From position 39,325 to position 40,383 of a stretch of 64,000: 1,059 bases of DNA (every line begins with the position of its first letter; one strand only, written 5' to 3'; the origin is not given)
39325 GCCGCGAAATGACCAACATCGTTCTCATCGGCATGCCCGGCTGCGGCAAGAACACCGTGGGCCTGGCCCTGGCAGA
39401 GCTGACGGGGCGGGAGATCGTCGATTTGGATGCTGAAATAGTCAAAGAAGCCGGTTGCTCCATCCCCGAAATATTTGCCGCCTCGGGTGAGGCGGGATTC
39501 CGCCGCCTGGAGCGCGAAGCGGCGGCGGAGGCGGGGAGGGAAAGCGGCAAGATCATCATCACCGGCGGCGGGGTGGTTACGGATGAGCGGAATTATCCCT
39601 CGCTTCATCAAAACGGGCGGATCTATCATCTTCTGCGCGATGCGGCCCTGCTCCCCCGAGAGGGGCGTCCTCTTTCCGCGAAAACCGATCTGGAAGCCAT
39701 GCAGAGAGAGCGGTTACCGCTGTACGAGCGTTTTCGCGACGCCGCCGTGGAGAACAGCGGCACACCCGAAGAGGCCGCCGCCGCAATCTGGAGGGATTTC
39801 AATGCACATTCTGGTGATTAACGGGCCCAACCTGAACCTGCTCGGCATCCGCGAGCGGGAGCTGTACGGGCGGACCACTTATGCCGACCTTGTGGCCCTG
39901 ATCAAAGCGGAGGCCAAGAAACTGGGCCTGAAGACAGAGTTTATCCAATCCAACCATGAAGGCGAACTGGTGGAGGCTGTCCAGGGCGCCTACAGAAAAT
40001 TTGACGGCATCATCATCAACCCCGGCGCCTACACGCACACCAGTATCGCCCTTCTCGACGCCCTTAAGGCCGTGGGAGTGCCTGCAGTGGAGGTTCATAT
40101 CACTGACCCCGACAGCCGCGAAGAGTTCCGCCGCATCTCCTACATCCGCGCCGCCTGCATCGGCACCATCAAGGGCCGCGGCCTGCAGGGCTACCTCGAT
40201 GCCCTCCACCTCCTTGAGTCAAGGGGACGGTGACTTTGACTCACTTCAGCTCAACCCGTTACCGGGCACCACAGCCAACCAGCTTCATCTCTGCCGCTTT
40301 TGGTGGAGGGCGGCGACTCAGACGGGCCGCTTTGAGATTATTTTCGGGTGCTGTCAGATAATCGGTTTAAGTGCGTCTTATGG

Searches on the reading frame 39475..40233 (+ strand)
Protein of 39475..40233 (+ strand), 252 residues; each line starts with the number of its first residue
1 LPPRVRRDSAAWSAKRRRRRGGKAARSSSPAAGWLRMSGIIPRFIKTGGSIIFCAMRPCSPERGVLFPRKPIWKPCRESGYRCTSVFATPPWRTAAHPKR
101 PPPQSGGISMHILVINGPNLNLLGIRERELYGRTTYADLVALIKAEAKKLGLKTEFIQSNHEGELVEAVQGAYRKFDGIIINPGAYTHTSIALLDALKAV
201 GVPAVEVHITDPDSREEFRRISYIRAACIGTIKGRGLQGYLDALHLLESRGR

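Call 78: search_protein_families(library=pfam, proteins=[window:39475-40233:+], max_evalue=0.00001)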
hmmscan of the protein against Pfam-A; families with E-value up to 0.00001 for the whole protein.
window:39475-40233:+ (252 aa): 1 family
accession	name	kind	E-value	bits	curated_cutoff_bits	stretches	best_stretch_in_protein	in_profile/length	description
PF01220.24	DHquinase_II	-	4.2e-54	182.5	23.3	1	112-246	2-136/138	Dehydroquinase class II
